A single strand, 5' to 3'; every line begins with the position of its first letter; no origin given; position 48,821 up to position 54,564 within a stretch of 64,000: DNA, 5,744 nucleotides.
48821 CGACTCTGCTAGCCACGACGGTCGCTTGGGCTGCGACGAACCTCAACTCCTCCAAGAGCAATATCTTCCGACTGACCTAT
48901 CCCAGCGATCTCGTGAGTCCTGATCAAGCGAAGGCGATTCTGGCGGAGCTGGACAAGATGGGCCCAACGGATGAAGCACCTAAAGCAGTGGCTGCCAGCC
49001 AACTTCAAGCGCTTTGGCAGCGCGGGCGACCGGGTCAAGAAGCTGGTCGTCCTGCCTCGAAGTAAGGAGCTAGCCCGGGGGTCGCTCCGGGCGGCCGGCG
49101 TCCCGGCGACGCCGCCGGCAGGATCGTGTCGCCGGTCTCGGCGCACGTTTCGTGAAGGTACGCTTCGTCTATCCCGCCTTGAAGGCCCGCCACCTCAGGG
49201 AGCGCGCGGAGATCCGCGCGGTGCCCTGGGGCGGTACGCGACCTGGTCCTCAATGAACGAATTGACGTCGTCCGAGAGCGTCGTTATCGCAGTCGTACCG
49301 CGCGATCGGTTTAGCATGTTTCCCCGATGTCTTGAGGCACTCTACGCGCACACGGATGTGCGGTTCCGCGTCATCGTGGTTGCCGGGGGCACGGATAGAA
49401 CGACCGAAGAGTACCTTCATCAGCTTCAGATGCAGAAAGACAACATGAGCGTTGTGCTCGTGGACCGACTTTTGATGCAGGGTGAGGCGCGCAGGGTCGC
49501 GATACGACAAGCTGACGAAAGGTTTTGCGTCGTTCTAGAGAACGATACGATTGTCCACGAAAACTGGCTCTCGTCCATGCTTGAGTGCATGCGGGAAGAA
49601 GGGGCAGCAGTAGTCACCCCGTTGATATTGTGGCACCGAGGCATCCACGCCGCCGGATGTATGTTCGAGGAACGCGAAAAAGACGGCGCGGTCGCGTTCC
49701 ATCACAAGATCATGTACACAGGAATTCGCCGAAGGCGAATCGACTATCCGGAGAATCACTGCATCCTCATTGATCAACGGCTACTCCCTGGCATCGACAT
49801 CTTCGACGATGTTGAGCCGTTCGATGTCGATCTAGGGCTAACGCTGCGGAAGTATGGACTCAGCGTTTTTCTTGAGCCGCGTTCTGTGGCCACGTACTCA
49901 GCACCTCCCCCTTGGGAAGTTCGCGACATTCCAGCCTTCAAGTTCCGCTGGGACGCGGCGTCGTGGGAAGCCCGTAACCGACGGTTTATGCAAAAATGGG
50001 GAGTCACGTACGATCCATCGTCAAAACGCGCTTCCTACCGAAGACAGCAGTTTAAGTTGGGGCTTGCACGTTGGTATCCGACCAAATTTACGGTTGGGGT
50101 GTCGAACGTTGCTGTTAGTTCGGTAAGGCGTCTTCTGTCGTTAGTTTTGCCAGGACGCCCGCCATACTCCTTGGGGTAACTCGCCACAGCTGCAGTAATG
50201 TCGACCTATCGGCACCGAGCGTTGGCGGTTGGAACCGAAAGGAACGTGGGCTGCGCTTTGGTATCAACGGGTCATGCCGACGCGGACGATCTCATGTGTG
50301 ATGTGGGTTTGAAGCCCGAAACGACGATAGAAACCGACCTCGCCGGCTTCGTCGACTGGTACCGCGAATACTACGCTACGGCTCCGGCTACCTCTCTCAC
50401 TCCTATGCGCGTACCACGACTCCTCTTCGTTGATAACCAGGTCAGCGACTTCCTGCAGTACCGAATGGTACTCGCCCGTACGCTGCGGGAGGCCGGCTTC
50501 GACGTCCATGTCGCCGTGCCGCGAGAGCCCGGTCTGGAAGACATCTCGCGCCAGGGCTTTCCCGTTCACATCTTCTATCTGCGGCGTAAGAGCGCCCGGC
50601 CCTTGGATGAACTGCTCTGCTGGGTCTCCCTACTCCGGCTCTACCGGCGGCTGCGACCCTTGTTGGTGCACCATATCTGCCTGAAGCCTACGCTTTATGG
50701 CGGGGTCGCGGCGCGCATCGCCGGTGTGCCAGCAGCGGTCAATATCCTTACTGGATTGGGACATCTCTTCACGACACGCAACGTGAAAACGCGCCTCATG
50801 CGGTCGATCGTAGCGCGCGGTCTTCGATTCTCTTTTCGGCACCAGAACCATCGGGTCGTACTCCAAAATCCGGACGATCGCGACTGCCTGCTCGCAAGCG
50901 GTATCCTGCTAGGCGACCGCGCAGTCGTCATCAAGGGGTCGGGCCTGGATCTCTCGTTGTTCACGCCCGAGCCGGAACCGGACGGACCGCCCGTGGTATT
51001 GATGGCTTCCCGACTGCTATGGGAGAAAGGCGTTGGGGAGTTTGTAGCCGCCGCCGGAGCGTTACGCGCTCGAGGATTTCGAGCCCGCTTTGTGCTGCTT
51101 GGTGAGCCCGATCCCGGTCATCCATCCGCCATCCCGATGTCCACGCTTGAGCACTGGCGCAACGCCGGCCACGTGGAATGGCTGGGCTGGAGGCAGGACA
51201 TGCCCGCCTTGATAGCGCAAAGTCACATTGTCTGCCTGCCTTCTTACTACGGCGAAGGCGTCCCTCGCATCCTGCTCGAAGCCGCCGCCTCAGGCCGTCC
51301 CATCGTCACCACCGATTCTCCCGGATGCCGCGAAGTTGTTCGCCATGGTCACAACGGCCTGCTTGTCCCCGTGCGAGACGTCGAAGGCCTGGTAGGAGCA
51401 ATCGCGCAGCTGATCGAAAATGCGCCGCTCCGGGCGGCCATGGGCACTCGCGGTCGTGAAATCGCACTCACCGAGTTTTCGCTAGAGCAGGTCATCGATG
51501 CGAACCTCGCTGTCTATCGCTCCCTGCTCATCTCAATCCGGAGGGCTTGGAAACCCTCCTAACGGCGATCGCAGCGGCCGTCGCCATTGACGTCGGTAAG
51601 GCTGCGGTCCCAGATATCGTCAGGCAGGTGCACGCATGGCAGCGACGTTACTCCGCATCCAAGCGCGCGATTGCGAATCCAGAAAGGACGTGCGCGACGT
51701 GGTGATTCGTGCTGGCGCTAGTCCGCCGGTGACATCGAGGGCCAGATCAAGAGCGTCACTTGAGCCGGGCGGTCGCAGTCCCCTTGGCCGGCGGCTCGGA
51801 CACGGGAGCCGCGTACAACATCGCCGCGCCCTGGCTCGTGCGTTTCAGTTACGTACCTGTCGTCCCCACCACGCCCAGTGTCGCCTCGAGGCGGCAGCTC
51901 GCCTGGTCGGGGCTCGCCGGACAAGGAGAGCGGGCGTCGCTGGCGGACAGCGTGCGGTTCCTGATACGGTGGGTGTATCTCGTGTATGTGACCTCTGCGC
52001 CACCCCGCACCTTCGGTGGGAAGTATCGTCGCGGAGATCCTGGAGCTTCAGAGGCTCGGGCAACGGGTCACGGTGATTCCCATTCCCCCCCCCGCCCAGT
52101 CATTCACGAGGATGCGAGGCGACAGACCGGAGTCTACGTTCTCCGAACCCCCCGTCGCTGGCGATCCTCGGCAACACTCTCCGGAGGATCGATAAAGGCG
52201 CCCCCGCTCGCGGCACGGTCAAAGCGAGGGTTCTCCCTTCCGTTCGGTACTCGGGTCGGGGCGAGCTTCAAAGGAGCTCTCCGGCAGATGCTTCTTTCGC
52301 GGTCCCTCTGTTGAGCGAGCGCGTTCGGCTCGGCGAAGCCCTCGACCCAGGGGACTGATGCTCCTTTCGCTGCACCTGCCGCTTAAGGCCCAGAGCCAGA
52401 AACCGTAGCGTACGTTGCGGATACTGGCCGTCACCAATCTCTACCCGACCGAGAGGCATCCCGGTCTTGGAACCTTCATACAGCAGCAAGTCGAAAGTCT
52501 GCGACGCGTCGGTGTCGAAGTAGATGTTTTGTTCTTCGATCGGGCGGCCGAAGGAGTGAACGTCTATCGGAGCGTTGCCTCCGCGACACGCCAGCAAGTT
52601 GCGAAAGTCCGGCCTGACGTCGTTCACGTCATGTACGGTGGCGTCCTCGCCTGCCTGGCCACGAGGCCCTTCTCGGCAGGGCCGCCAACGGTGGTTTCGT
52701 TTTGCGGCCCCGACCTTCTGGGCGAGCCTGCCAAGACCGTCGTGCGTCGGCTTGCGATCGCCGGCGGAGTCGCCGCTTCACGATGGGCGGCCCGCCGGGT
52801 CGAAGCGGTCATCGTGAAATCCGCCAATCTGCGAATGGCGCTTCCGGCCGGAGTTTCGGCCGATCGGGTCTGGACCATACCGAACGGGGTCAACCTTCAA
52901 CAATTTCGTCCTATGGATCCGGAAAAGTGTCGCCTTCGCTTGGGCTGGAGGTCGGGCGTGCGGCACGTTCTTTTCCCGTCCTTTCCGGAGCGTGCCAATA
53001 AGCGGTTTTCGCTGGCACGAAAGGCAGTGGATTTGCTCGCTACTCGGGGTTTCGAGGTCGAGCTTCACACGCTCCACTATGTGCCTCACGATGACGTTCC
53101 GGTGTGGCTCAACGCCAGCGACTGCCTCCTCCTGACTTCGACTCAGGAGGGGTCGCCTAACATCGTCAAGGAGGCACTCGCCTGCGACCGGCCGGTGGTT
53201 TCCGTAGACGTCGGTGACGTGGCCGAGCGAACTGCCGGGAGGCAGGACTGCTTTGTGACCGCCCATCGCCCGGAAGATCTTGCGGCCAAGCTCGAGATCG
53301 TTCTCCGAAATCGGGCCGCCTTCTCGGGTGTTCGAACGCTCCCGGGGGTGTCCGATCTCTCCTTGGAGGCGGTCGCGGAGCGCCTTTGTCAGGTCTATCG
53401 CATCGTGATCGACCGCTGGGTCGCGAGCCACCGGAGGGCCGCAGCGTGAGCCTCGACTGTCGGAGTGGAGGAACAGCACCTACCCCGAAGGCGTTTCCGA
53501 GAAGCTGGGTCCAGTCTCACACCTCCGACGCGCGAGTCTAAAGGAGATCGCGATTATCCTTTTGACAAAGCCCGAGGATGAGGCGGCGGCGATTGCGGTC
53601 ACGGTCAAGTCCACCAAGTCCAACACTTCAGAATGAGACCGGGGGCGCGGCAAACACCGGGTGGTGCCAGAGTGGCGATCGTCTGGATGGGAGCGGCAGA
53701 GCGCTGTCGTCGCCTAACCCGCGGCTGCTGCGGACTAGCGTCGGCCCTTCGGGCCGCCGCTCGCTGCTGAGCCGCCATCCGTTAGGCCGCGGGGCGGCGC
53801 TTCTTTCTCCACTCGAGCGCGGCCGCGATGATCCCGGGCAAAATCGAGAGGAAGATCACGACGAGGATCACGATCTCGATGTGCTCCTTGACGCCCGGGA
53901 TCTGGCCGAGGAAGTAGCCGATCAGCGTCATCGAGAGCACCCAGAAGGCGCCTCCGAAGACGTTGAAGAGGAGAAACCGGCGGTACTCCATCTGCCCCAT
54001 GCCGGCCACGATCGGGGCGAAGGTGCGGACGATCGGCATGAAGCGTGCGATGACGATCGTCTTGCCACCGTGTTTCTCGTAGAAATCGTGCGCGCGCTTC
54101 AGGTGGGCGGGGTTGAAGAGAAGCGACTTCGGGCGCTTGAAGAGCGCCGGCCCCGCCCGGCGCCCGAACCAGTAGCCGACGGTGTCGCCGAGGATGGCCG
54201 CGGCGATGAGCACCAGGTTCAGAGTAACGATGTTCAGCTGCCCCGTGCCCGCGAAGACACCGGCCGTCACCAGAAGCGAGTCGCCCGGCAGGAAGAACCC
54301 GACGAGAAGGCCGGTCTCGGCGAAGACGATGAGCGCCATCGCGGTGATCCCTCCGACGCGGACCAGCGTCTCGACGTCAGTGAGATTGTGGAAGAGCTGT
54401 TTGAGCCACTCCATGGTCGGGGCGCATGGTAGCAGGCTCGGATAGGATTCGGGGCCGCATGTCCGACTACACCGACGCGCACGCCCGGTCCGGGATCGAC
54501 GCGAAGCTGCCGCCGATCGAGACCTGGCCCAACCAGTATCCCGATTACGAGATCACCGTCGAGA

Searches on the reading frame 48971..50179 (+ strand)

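Call 76: search_protein_families(library=pfam, proteins=[window:48971-50179:+], max_evalue=0.001)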
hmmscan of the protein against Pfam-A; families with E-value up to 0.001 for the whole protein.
window:48971-50179:+ (402 aa): 2 families
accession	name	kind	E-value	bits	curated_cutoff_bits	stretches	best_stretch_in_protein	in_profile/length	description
PF00535.33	Glycos_transf_2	-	3.2e-12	47.1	23.3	1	103-220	1-116/168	Glycosyl transferase family 2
PF13641.12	Glyco_tranf_2_3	-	3.5e-07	30.9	27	1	111-315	10-217/230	Glycosyltransferase like family 2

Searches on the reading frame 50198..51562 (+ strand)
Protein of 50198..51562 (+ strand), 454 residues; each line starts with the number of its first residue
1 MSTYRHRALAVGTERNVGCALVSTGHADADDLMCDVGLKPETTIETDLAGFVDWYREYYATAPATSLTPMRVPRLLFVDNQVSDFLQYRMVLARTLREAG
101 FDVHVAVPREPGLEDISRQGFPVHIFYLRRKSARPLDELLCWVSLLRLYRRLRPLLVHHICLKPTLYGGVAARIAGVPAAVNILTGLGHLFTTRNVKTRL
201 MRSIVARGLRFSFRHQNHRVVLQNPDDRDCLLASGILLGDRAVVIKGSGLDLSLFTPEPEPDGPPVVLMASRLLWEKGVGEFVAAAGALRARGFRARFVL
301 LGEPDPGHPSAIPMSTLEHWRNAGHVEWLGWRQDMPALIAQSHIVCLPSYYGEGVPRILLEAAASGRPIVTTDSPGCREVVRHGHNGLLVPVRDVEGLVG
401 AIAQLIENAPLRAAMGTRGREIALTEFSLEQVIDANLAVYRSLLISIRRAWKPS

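Call 76: search_protein_families(library=pfam, proteins=[window:50198-51562:+], max_evalue=0.001)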
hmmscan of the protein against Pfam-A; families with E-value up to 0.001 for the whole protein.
window:50198-51562:+ (454 aa): 6 families
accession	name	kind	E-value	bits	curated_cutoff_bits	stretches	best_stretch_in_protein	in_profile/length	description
PF13692.12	Glyco_trans_1_4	-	4e-31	108.6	27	1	265-408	2-142/142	Glycosyl transferases group 1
PF00534.26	Glycos_transf_1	-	4.3e-31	108.2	26.4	1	258-421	9-171/172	Glycosyl transferases group 1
PF13477.12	Glyco_trans_4_2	-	1.5e-12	48.3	23.4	1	75-212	2-132/139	Glycosyl transferase 4-like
PF13524.12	Glyco_trans_1_2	-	9.4e-11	42.3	25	1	294-435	13-141/144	Glycosyl transferase-like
PF13579.12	Glyco_trans_4_4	-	1.3e-07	32.5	29.7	1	89-235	7-146/158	Glycosyl transferase 4-like domain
PF13439.12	Glyco_transf_4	-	4.3e-07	30.5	28.5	1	92-187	11-107/170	Glycosyltransferase Family 4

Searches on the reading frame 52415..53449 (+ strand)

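Call 76: search_protein_families(library=pfam, proteins=[window:52415-53449:+], max_evalue=0.001)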
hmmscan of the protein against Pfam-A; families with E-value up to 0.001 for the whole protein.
window:52415-53449:+ (344 aa): 4 families
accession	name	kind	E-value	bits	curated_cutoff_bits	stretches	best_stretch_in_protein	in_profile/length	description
PF13692.12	Glyco_trans_1_4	-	3.9e-13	50.3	27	1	211-299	55-142/142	Glycosyl transferases group 1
PF13439.12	Glyco_transf_4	-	3.4e-12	47.1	28.5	1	20-162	6-169/170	Glycosyltransferase Family 4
PF00534.26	Glycos_transf_1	-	6.2e-10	39.3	26.4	1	207-300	65-159/172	Glycosyl transferases group 1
PF13579.12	Glyco_trans_4_4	-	6.3e-09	36.8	29.7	1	17-158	2-158/158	Glycosyl transferase 4-like domain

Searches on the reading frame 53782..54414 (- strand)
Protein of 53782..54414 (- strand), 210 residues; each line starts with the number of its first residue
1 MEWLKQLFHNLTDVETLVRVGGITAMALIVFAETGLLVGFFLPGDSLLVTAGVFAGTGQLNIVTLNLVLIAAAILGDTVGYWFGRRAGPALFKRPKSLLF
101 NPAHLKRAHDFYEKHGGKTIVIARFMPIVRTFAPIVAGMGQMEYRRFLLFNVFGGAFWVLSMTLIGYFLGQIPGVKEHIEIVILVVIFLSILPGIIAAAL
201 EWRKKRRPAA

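Call 76: search_protein_families(library=pfam, proteins=[window:53782-54414:-], max_evalue=0.001)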
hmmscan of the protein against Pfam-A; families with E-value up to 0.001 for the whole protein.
window:53782-54414:- (210 aa): 1 family
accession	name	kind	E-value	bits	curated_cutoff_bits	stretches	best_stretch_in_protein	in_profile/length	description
PF09335.16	VTT_dom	-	5.9e-21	75.6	33.9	1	42-167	1-122/123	VTT domain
